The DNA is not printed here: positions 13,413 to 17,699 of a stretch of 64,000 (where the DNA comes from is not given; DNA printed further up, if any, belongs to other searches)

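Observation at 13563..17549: A 1328-aa secreted SGDH-propeller/PKD/5xPA14 protein assembled from exact 810-bp tandem DNA repeats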

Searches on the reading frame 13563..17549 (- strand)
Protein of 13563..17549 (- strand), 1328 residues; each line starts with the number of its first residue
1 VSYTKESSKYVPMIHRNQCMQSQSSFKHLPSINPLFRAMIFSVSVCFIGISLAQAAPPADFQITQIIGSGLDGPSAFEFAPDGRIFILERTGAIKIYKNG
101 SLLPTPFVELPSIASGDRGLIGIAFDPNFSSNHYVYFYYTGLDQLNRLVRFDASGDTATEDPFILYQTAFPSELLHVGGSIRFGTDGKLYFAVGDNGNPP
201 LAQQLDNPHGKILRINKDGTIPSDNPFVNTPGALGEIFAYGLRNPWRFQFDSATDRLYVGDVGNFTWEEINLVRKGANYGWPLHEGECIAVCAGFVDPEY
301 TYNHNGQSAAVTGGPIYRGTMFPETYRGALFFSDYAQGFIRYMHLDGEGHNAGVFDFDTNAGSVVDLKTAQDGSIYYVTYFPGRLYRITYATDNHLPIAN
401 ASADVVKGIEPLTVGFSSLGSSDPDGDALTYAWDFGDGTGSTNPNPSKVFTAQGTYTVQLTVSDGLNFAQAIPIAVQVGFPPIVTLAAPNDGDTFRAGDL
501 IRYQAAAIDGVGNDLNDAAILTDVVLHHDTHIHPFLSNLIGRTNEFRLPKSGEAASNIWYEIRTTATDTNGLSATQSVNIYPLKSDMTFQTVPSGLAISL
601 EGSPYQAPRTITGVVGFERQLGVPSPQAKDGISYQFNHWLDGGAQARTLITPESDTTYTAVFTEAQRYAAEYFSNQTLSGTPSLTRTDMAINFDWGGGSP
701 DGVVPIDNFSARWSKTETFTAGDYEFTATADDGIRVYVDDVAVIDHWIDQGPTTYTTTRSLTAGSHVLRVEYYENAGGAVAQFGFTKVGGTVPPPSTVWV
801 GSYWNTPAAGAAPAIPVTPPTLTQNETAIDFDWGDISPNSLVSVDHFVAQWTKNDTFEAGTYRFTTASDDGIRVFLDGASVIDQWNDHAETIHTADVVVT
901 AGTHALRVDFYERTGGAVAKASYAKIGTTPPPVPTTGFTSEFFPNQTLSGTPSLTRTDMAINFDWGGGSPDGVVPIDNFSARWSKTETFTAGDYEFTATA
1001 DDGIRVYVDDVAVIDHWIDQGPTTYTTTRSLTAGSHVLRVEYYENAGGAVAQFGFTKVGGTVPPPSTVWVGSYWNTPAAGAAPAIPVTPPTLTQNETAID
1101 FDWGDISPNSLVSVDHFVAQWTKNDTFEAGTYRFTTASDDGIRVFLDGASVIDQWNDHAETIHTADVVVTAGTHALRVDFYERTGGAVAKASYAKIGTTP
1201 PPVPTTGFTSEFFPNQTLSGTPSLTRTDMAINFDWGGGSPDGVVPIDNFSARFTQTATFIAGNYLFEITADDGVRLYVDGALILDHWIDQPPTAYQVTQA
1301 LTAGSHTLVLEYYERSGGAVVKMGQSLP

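Call 6: search_protein_families(library=pfam, proteins=[window:13563-17549:-], max_evalue=0.01)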
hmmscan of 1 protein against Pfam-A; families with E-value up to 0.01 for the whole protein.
window:13563-17549:- (1328 aa): 9 families
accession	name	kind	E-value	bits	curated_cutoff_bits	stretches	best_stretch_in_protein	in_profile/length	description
PF07691.17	PA14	-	1e-84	282.1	24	5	1206-1321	3-127/147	PA14 domain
PF07995.17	GSDH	-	4e-62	210.8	25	1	72-386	2-331/332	Glucose / Sorbosone dehydrogenase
PF18911.6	PKD_4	-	9.5e-19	67.7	27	1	394-468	1-74/85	PKD domain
PF00801.26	PKD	-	2.4e-13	50.3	23.5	1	412-470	15-73/80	PKD domain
PF17996.7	CE2_N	-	9.1e-10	39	27.9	0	730-786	40-97/108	Carbohydrate esterase 2 N-terminal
PF22352.2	K319L-like_PKD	-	1.1e-07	32.2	27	0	418-467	18-73/84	K319L-like, PKD domain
PF17963.7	Big_9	-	0.0015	19.9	23.6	1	394-465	1-77/89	Bacterial Ig domain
PF16334.10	DUF4964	-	0.0018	18.5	30.7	0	841-869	31-59/88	Domain of unknown function (DUF4964)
PF23500.1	DUF7133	-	0.0027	17.5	27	0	152-351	109-308/385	Domain of unknown function (DUF7133)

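Call 7: search_protein_families(library=ncbifam, proteins=[window:13563-17549:-], max_evalue=0.01)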
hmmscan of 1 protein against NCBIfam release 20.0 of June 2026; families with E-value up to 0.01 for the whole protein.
window:13563-17549:- (1328 aa): 5 families
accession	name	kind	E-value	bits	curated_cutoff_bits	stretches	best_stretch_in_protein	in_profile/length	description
TIGR03606.1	non_repeat_PQQ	subfamily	6.2e-30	104.4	434.55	1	64-284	22-270/454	glucose/sorbosone family PQQ-dependent dehydrogenase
NF041776.1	xylosidase_Xyl3A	equivalog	9.8e-21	73.4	1250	3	1205-1316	443-558/846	xylan 1,4-beta-xylosidase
TIGR02604.1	Piru_Ver_Nterm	subfamily_domain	4e-08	33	122.2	1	152-378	97-337/367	PVC-type heme-binding CxxCH protein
NF006039.0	PRK08182.1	subfamily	0.00031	20.8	70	0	851-894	55-98/150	single-stranded DNA-binding protein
NF058578.1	CPR_pilus_PamR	equivalog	0.0056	15.6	300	0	828-877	182-233/297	pilus system RbmA-like protein PamR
